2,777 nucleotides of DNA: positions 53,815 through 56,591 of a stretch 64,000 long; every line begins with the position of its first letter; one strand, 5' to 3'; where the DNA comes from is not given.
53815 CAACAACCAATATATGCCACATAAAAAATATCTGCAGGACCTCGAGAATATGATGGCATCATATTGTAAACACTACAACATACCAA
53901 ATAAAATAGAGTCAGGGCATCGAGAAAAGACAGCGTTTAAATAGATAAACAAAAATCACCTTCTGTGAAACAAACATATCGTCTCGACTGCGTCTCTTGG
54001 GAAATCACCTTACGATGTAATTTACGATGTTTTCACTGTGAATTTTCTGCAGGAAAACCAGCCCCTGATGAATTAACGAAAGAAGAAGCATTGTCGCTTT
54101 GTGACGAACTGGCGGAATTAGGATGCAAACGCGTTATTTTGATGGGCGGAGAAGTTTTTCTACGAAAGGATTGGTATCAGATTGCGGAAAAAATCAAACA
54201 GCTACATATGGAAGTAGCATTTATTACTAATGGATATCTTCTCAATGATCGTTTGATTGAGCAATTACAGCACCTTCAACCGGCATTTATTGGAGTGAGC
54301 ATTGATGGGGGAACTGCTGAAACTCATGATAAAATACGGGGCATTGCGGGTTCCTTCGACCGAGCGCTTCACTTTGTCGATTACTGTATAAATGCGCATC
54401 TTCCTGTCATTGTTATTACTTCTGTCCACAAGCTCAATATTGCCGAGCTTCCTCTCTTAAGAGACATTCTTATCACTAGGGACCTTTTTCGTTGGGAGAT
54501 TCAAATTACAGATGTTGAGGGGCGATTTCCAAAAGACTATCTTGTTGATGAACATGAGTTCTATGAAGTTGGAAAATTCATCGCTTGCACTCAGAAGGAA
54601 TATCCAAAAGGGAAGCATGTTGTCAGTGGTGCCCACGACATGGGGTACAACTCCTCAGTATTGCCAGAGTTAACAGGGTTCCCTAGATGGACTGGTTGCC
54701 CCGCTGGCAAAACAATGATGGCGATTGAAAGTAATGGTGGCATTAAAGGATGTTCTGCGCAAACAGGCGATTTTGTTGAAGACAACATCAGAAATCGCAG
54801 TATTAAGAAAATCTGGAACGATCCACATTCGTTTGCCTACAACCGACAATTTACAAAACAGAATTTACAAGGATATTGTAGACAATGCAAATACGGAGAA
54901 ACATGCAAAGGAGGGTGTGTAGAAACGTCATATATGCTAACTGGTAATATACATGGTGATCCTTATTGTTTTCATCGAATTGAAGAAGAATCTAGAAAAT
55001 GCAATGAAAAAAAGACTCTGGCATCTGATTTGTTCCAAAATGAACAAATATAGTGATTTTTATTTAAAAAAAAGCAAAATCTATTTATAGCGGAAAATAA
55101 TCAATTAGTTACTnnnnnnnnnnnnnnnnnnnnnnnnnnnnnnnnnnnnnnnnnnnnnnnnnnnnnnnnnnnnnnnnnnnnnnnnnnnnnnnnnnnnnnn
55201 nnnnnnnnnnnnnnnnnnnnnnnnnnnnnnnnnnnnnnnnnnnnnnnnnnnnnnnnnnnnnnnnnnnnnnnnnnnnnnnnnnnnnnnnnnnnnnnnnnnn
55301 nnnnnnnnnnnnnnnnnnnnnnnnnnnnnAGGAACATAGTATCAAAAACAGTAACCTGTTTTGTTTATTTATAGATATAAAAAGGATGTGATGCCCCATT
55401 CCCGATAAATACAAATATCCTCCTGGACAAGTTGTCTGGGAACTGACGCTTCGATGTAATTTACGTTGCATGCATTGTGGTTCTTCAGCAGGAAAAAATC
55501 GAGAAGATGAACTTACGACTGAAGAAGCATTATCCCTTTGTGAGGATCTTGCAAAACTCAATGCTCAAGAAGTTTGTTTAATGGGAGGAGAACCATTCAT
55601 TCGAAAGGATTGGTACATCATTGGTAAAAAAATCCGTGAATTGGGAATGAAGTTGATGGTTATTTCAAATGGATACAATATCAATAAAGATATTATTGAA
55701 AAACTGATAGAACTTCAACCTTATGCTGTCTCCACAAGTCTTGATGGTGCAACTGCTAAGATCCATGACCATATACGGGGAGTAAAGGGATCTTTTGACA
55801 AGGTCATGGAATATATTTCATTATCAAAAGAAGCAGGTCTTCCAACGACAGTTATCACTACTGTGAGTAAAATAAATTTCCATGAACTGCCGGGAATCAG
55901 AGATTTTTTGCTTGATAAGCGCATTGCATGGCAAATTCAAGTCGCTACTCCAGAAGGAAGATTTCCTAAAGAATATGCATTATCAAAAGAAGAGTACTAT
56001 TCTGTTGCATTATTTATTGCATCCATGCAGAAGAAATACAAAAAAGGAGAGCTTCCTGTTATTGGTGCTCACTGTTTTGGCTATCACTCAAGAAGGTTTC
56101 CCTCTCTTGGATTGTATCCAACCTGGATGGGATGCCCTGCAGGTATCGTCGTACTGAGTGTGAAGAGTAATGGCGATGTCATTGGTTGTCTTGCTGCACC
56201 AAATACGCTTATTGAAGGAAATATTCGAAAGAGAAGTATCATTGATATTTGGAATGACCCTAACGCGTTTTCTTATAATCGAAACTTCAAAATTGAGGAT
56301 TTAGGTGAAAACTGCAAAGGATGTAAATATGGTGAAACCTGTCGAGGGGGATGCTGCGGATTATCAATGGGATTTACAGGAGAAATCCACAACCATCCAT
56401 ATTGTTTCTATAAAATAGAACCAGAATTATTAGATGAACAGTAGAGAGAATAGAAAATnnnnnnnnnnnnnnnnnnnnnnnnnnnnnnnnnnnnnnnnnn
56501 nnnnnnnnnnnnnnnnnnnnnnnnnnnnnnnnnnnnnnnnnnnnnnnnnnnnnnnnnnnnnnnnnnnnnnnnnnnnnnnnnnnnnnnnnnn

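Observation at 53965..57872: Candidate undescribed RiPP-type system: three tandem radical-SAM/SPASM enzymes interleaved with two repeat-core precursor peptides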

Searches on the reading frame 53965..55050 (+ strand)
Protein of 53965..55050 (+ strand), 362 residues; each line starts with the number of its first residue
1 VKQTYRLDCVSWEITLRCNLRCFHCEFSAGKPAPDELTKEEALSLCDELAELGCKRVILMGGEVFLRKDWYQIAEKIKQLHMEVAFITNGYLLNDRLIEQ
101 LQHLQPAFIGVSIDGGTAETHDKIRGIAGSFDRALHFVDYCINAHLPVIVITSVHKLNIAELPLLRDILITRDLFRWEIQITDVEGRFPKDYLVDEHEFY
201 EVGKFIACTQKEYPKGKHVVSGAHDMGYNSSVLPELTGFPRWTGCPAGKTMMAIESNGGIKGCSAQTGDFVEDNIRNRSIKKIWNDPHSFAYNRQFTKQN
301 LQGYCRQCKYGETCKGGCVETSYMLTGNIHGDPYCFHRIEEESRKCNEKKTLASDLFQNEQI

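Call 6: search_protein_families(library=pfam, proteins=[window:53965-55050:+], max_evalue=0.01)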
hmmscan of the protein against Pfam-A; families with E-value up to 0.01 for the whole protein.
window:53965-55050:+ (362 aa): 3 families
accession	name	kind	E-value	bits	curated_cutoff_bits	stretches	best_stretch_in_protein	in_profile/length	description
PF04055.27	Radical_SAM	-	5.5e-27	95.4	29.5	1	13-162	2-159/166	Radical SAM superfamily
PF13186.11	SPASM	-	3.8e-08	33.9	21.5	1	245-309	1-67/67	Iron-sulfur cluster-binding domain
PF13353.11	Fer4_12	-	0.00043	21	22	1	18-120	15-120/137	4Fe-4S single cluster domain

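Call 7: search_protein_families(library=ncbifam, proteins=[window:53965-55050:+], max_evalue=0.01)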
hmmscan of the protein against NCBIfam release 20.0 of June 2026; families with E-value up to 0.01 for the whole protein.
window:53965-55050:+ (362 aa): 70 families (the best 25 are shown)
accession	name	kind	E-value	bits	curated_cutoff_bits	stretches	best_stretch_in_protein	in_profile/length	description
TIGR03913.1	rad_SAM_trio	equivalog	2.6e-65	220.7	591.75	1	9-345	20-362/477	GDL motif peptide-associated radical SAM/SPASM maturase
TIGR04103.1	rSAM_nif11_3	equivalog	5.4e-60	203.1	725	1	5-346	2-353/412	nif11-class peptide radical SAM maturase 3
TIGR04545.1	rSAM_ahbD_hemeb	equivalog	1.3e-44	153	500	2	10-169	2-162/339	heme b synthase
TIGR04051.1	rSAM_NirJ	equivalog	9.8e-42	143.2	515.45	2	10-174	4-168/354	heme d1 biosynthesis radical SAM protein NirJ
TIGR04053.2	TIGR04053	equivalog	9.6e-41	140.2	395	2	10-213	10-217/366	TIGR04053 family radical SAM/SPASM domain-containing protein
TIGR04546.1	rSAM_ahbC_deAc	equivalog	3.5e-39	134.7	650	2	9-176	40-207/390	12,18-didecarboxysiroheme deacetylase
TIGR04133.1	rSAM_w_lipo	hypoth_equivalog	1.3e-38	132.9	425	1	3-319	19-332/350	TIGR04133 family radical SAM/SPASM protein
NF050035.1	rSAM_WgK_link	exception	2.6e-37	128.7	650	2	10-162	11-164/367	radical SAM/SPASM peptide maturase WgkB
TIGR03962.1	mycofact_rSAM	equivalog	6.4e-37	127.5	265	2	9-162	13-166/339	mycofactocin radical SAM maturase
TIGR04055.1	rSAM_NirJ2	equivalog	1.4e-36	126.7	500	2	10-170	2-162/326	putative heme d1 biosynthesis radical SAM protein NirJ2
TIGR04054.1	rSAM_NirJ1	equivalog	7.7e-35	120.2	650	2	9-165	37-193/387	putative heme d1 biosynthesis radical SAM protein NirJ1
TIGR04250.1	SCM_rSAM_ScmE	equivalog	1.1e-34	119.9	400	2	10-170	5-166/358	SynChlorMet cassette radical SAM/SPASM protein ScmE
TIGR04347.1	pseudo_SAM_Halo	equivalog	1.2e-34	120.2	525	2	8-187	38-217/390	TIGR04347 family pseudo-SAM/SPASM protein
NF045574.1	sacti_mat_StsB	exception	2.2e-33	115.8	625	1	6-143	94-230/466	StsB family radical SAM/SPASM domain sactipeptide maturase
TIGR02109.1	PQQ_syn_pqqE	equivalog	9.7e-30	103.7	381.35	1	12-343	11-338/358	pyrroloquinoline quinone biosynthesis protein PqqE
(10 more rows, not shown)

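Call 17: find_related_loci(query=A1, collection=genome_contigs, flank=8000)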
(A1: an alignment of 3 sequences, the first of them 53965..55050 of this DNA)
Query A1 (362 aa) in genome_contigs; peptide patterns used: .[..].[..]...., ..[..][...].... (x = any residue, [..] = any of these).
155 stretches matched a pattern; 69 encode a relative of the query (tblastn E <= 1e-3); 66 distinct loci.
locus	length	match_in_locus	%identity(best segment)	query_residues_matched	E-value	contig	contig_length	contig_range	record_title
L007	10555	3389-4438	87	1-350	0e+0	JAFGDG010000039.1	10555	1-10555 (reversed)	MAG: Thermoplasmatota archaeon isolate Zod_Metabat.1159 k87_3019479, whole genome shotgun sequence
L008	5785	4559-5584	64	5-347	1e-157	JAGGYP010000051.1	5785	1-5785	MAG: Thermoplasmata archaeon isolate AUK181 PB_MBMC_135_c_000000000070, whole genome shotgun sequence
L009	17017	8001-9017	63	5-344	1e-155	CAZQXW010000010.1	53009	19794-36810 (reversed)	MAG TPA_asm: uncultured Thermoplasmatales archaeon isolate SRP332253_co2_211 genome assembly, contig: NODE_514_length_53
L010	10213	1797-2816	49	2-342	1e-114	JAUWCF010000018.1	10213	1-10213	MAG: Thermoplasmatota archaeon isolate CSMAG_2131 CSMAG_2131_k141_716914_length_10213_cov_18.0000, whole genome shotgun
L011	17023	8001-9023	46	1-342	3e-112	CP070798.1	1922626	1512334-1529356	MAG: Thermoplasmatales archaeon isolate bin14 chromosome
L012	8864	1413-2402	48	13-343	6e-111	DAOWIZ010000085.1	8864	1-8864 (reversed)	MAG TPA_asm: Thermoplasmata archaeon isolate CSMAG_2056 CSMAG_2056_k141_770177_length_8864_cov_45.5896, whole genome sho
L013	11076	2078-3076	46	8-341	4e-109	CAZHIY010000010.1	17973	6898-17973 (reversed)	MAG TPA_asm: uncultured Thermoplasmatales archaeon isolate binchicken_co129_679 genome assembly, contig: NODE_9150_lengt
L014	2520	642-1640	47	10-343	5e-113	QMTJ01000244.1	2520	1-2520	MAG: Thermoplasmata archaeon isolate B24_G9 B24_Guay9_scaffold_111473, whole genome shotgun sequence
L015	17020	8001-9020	48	2-342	9e-108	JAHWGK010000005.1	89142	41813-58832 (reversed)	MAG: Thermoplasmata archaeon isolate Hel238.bin54 NODE_5_length_89142_cov_19.638141, whole genome shotgun sequence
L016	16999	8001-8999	47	8-341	1e-107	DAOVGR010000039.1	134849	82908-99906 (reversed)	MAG TPA_asm: Thermoplasmatales archaeon isolate CSMAG_1140 CSMAG_1140_k141_2891911_length_134849_cov_9.9900, whole genom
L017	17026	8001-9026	47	4-346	9e-108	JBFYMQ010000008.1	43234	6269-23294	MAG: Thermoplasmatales archaeon isolate PPR_0066 scaffold_97, whole genome shotgun sequence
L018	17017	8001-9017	48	3-342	3e-107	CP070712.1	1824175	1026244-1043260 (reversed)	MAG: Thermoplasmatales archaeon isolate bin50 chromosome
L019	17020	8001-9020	46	2-342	3e-106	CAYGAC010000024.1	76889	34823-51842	MAG TPA_asm: uncultured Thermoplasmatales archaeon isolate ERP108616_co1_401 genome assembly, contig: k119_1492315, whol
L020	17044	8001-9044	47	3-351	4e-109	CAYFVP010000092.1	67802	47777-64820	MAG TPA_asm: uncultured Thermoplasmatales archaeon isolate ERP108616_co1_160 genome assembly, contig: k119_112283, whole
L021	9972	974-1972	47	4-342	3e-104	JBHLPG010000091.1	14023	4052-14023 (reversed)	MAG: Promethearchaeota archaeon isolate DZ3S.51 DZ3S.51@13962, whole genome shotgun sequence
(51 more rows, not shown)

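Call 55: search_protein_families(library=ncbifam, proteins=[L010:5169-6572:+, L010:3880-5187:+], max_evalue=0.001)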
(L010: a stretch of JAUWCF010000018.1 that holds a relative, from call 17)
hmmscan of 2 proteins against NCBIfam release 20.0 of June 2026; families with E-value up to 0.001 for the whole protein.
L010:5169-6572:+ (468 aa): 7 families
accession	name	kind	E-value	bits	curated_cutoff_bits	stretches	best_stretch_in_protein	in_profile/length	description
NF045666.1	DVU1553_fam_AMP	equivalog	1.5e-31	109.7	300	1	32-352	16-330/331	DVU_1553 family AMP-dependent CoA ligase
NF041878.1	paak_haloarch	equivalog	6.4e-31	107.4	700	2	32-121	6-95/427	phenylacetate--CoA ligase PaaK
TIGR02155.1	PA_CoA_ligase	equivalog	6.4e-30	104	646.3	2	34-123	3-92/422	phenylacetate--CoA ligase PaaK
NF053551.1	FlxY_rubin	equivalog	5.1e-29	101.3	520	2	203-441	164-401/424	flexirubin biosynthesis putative acyl-CoA ligase FlxY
TIGR02304.1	aden_form_hyp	equivalog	1.4e-20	73.8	251.9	1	188-456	168-428/430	F390 synthetase-related protein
TIGR03335.1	F390_ftsA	equivalog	5.7e-19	68.1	458.7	2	200-342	169-319/445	coenzyme F390 synthetase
NF041217.1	BagE_FevW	exception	5.4e-13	48.7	800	1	236-344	195-303/424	bagremycin/ferroverdin synthetase BagE/FevW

L010:3880-5187:+ (436 aa): 1 family
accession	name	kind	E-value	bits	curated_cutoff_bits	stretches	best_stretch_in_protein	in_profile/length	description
NF040959.1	MamA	equivalog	0.001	18.6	200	0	350-399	152-201/204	magnetosome protein MamA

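Call 56: search_protein_families(library=pfam, proteins=[L010:5169-6572:+, L015:5534-6916:+, L010:3880-5187:+, L013:3085-4440:+], max_evalue=0.1)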
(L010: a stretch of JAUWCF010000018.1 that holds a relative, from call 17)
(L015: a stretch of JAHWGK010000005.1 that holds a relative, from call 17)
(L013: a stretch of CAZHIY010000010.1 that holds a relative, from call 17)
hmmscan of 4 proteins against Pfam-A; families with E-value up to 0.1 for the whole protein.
L010:5169-6572:+ (468 aa): 1 family
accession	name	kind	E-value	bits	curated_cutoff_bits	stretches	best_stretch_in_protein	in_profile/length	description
PF00501.34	AMP-binding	-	0.0015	17.8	29.9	1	102-310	158-374/384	AMP-binding enzyme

L015:5534-6916:+ (461 aa): 1 family
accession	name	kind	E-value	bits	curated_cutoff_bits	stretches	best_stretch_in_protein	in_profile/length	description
PF00501.34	AMP-binding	-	0.00061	19.1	29.9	1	99-268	162-329/384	AMP-binding enzyme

L010:3880-5187:+ (436 aa): 12 families
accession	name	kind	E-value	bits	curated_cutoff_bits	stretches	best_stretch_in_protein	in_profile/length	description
PF07719.23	TPR_2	-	1.3e-08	34.7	27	2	340-370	4-34/34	Tetratricopeptide repeat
PF13181.12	TPR_8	-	7.3e-06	26.2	25.7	0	373-400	3-30/34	Tetratricopeptide repeat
PF13414.12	TPR_11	-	1.9e-05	24.7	26.8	1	348-380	5-37/42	TPR repeat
PF13489.12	Methyltransf_23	-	3.9e-05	23.9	27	1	51-138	89-162/164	Methyltransferase domain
PF14559.12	TPR_19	-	0.00037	21.2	25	1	351-397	5-51/68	Tetratricopeptide repeat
PF08241.18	Methyltransf_11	-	0.0039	18.2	21.2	1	33-80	50-95/95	Methyltransferase domain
PF20922.3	Anamorsin_N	-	0.0066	16.6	27.1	1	40-105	47-109/163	Anamorsin, N-terminal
PF00515.34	TPR_1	-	0.0072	16.6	27.8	0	345-370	9-34/34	Tetratricopeptide repeat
PF13424.12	TPR_12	-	0.0075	16.9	30.1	1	348-400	14-74/77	Tetratricopeptide repeat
PF01555.25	N6_N4_Mtase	-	0.011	16.1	26.7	1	64-199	35-144/221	DNA methylase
PF13847.12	Methyltransf_31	-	0.011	15.9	27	1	42-98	82-127/145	Methyltransferase domain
PF12862.13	ANAPC5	-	0.014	15.9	23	1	310-370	15-71/91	Anaphase-promoting complex subunit 5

L013:3085-4440:+ (452 aa): 12 families
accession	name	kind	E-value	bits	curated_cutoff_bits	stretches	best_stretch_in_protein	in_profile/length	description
PF13414.12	TPR_11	-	1.2e-05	25.4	26.8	1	358-388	5-35/42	TPR repeat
PF13181.12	TPR_8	-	1.5e-05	25.2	25.7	1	359-380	13-34/34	Tetratricopeptide repeat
PF07719.23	TPR_2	-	4e-05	23.9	27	1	348-380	2-34/34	Tetratricopeptide repeat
PF13489.12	Methyltransf_23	-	0.00025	21.2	27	1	35-149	63-163/164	Methyltransferase domain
PF08241.18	Methyltransf_11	-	0.00053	21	21.2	1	42-90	49-95/95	Methyltransferase domain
PF14559.12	TPR_19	-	0.0031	18.3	25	1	361-405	5-49/68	Tetratricopeptide repeat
PF00515.34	TPR_1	-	0.0069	16.6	27.8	1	347-380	1-34/34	Tetratricopeptide repeat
PF13847.12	Methyltransf_31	-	0.0077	16.4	27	1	38-100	80-119/145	Methyltransferase domain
PF06859.18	Bin3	-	0.039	15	27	0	75-166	26-105/109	Bicoid-interacting protein 3 (Bin3)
PF13424.12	TPR_12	-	0.06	14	30.1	0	357-407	13-71/77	Tetratricopeptide repeat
PF20922.3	Anamorsin_N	-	0.069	13.3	27.1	0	61-94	58-91/163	Anamorsin, N-terminal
PF13649.12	Methyltransf_25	-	0.07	14.3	27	0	42-86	53-97/97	Methyltransferase domain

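Call 87: find_related_loci(query=A1, collection=viral_contigs, flank=6000)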
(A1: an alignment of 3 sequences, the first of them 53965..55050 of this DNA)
Query A1 (362 aa) in viral_contigs; peptide patterns used: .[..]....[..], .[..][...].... (x = any residue, [..] = any of these).
234 stretches matched a pattern, but none encodes a relative of the query by tblastn (E <= 1e-3).

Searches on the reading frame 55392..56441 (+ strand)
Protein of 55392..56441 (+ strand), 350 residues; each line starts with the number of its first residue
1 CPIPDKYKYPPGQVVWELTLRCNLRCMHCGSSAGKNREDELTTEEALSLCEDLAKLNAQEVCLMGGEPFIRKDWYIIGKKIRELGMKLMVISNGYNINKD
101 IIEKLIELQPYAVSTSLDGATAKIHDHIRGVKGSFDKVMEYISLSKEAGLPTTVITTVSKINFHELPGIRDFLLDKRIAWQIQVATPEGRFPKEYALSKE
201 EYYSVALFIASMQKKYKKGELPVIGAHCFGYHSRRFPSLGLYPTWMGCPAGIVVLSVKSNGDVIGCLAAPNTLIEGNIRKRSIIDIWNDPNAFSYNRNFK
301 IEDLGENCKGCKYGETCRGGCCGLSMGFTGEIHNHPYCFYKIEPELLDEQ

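Call 6: search_protein_families(library=pfam, proteins=[window:55392-56441:+], max_evalue=0.01)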
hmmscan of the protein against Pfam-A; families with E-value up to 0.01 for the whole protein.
window:55392-56441:+ (350 aa): 3 families
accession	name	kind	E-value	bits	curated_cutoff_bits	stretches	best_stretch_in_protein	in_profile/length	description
PF04055.27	Radical_SAM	-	1.2e-25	91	29.5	1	17-173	2-166/166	Radical SAM superfamily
PF13186.11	SPASM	-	2.6e-08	34.5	21.5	1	248-312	1-67/67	Iron-sulfur cluster-binding domain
PF13353.11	Fer4_12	-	1.3e-06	29.2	22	1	20-120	13-120/137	4Fe-4S single cluster domain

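Call 7: search_protein_families(library=ncbifam, proteins=[window:55392-56441:+], max_evalue=0.01)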
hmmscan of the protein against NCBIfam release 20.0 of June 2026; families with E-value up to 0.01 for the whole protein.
window:55392-56441:+ (350 aa): 77 families (the best 25 are shown)
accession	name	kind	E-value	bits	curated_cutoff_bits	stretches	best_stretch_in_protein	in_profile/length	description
TIGR03913.1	rad_SAM_trio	equivalog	2.1e-63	214.3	591.75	1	6-342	13-356/477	GDL motif peptide-associated radical SAM/SPASM maturase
TIGR04103.1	rSAM_nif11_3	equivalog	4.6e-60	203.4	725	1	14-341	7-345/412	nif11-class peptide radical SAM maturase 3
TIGR04545.1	rSAM_ahbD_hemeb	equivalog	1.9e-48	165.7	500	1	14-341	2-338/339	heme b synthase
TIGR04053.2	TIGR04053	equivalog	2.4e-45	155.4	395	2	10-216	6-217/366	TIGR04053 family radical SAM/SPASM domain-containing protein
TIGR04133.1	rSAM_w_lipo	hypoth_equivalog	4.1e-44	150.9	425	1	13-324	25-334/350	TIGR04133 family radical SAM/SPASM protein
TIGR04055.1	rSAM_NirJ2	equivalog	4.8e-42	144.6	500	1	14-341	2-325/326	putative heme d1 biosynthesis radical SAM protein NirJ2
NF050035.1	rSAM_WgK_link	exception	1.5e-40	139.4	650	2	7-215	4-215/367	radical SAM/SPASM peptide maturase WgkB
TIGR04546.1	rSAM_ahbC_deAc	equivalog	7e-39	133.7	650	1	14-178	41-205/390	12,18-didecarboxysiroheme deacetylase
TIGR04051.1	rSAM_NirJ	equivalog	1.1e-37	129.8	515.45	1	14-178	4-168/354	heme d1 biosynthesis radical SAM protein NirJ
TIGR03962.1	mycofact_rSAM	equivalog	2.4e-37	128.9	265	1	14-332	14-323/339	mycofactocin radical SAM maturase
TIGR04250.1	SCM_rSAM_ScmE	equivalog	1.6e-36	126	400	2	14-176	5-168/358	SynChlorMet cassette radical SAM/SPASM protein ScmE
TIGR04347.1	pseudo_SAM_Halo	equivalog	2.6e-35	122.4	525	2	13-177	39-203/390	TIGR04347 family pseudo-SAM/SPASM protein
NF045574.1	sacti_mat_StsB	exception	6.3e-35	120.9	625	2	13-175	97-258/466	StsB family radical SAM/SPASM domain sactipeptide maturase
TIGR04303.1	GeoRSP_rSAM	equivalog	8.3e-32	111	400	2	13-178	6-169/325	GeoRSP system radical SAM/SPASM protein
TIGR04054.1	rSAM_NirJ1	equivalog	2e-31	109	650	1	14-178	38-202/387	putative heme d1 biosynthesis radical SAM protein NirJ1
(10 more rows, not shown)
